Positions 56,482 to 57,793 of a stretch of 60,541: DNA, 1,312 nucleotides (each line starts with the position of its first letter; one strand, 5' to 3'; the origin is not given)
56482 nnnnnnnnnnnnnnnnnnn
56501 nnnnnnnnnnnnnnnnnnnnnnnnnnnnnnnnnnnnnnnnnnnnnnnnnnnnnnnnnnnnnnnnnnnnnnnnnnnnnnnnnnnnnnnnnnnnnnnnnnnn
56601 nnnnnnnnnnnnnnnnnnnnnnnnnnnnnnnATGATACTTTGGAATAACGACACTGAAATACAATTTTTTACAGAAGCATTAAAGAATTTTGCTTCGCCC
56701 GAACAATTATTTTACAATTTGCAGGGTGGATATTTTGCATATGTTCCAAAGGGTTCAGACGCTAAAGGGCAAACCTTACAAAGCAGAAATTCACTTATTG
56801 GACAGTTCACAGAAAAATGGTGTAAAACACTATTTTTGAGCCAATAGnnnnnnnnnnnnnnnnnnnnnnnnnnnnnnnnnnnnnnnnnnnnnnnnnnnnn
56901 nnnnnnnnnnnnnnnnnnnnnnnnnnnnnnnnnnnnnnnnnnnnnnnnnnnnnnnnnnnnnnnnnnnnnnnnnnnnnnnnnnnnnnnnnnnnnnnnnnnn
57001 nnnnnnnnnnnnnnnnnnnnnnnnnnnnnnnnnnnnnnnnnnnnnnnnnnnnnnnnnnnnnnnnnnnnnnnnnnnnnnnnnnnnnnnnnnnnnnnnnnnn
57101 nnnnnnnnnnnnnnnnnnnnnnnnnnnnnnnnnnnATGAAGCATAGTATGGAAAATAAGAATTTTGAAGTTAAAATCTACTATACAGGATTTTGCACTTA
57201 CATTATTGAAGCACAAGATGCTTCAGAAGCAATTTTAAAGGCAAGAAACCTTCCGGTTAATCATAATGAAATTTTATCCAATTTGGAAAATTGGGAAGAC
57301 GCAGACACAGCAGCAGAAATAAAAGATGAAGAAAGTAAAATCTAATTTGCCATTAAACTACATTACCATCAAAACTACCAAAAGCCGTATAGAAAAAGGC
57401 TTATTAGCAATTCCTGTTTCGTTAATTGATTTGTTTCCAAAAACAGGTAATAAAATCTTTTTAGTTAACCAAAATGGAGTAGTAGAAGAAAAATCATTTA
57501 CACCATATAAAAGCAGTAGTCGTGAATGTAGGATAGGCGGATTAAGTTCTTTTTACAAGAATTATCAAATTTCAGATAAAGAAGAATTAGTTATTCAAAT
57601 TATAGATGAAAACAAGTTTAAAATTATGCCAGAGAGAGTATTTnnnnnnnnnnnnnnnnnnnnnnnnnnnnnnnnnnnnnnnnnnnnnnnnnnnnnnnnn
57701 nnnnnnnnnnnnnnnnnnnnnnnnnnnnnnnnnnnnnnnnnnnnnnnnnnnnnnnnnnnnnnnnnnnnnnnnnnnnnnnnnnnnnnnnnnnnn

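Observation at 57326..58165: Putative restriction enzyme with an unusual B3-like plus HNH domain combination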

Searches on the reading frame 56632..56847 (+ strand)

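Call 3: search_protein_families(library=pfam, proteins=[window:56632-56847:+], max_evalue=1)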
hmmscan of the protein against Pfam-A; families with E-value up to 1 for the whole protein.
window:56632-56847:+ (71 aa): 1 family
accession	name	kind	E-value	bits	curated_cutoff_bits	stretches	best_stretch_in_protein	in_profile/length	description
PF09110.16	HAND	-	0.17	13.2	26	1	9-53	34-78/109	HAND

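Call 4: search_protein_families(library=ncbifam, proteins=[window:56632-56847:+], max_evalue=1)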
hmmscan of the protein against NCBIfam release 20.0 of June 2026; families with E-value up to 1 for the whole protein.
window:56632-56847:+ (71 aa): 0 families

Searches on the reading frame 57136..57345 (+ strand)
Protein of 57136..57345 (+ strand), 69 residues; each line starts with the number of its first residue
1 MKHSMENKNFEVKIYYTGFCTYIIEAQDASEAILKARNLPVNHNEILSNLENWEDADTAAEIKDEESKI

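Call 3: search_protein_families(library=pfam, proteins=[window:57136-57345:+], max_evalue=1)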
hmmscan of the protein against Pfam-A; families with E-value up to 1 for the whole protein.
window:57136-57345:+ (69 aa): 0 families

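Call 4: search_protein_families(library=ncbifam, proteins=[window:57136-57345:+], max_evalue=1)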
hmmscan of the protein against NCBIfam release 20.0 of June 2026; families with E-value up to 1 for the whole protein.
window:57136-57345:+ (69 aa): 0 families

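Call 49: search_protein_families(library=padloc, proteins=[window:57136-57345:+], max_evalue=0.1)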
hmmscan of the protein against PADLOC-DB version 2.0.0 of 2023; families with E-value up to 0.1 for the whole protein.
window:57136-57345:+ (69 aa): 0 families

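Call 50: search_protein_families(library=phrogs, proteins=[window:57136-57345:+], max_evalue=0.1)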
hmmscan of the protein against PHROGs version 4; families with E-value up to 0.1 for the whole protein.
window:57136-57345:+ (69 aa): 0 families

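Call 68: find_homologous_proteins(query=window:57136-57345:+, max_evalue=0.001)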
Query window:57136-57345:+ (69 aa): 19 proteins with E <= 0.001 among 19 candidates.
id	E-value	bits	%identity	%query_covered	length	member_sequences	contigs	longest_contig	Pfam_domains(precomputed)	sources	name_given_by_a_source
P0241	3.1e-35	136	100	94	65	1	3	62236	-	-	-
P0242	1.1e-28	115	85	94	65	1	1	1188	-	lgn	-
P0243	4.5e-28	114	85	94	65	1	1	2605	-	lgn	-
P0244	2.4e-27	111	82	94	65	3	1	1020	-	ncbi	-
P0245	1.7e-25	105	75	94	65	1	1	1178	-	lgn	-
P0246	2.5e-23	99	71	94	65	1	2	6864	-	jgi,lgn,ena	-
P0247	1.0e-20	90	72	84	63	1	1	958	-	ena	-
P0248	6.5e-20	88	63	94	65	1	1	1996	-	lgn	-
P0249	1.6e-18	83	64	93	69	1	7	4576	-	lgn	-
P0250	3.5e-18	82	64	86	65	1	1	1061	-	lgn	-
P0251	9.9e-18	81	64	84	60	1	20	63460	-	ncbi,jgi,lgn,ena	-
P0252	1.4e-17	80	64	84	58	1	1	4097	-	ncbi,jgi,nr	ncbi:MAG TPA: hypothetical protein PK941_11270 [Paludibacter sp.]|nr:hypothetical protein [Paludibac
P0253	1.7e-17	80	63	87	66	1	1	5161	-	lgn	-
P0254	2.2e-17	80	65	83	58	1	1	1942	-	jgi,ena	-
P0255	2.5e-17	80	65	83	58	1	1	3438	-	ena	-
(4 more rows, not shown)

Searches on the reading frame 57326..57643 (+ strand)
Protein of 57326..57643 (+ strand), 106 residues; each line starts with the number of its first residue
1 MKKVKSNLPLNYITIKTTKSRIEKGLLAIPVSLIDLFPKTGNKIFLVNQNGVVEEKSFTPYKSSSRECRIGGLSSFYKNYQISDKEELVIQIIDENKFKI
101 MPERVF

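Call 69: search_protein_representatives(protein=window:57326-57643:+)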
Query: 106 residues. Proteins with E-value up to 0.001 (for the whole library): 68; up to 1e-10: 29; up to 1e-30: 2. The best 68 are listed.
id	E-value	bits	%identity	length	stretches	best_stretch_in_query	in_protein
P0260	1.8e-39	150.1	64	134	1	1-106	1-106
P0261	2.8e-34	133.5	63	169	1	6-106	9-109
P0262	3.1e-26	107.7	52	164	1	4-104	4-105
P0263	1.3e-25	105.8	55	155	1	4-104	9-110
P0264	3.2e-25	104.4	56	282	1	4-104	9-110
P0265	7.8e-23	96.8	46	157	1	6-106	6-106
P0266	1.9e-21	92.4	57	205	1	4-97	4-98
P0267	2.9e-20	88.6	52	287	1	3-98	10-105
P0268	3.0e-20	88.5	47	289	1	4-103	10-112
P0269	5.1e-20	87.8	50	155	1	1-94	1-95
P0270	5.7e-20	87.6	83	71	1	1-54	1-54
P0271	6.9e-19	84.1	48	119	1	4-93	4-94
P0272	1.1e-18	83.5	60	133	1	6-78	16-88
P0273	7.1e-18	80.9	49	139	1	2-93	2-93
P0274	2.1e-17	79.4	46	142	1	5-95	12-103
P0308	6.8e-06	42.5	-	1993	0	-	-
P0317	1.1e-04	38.6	-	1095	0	-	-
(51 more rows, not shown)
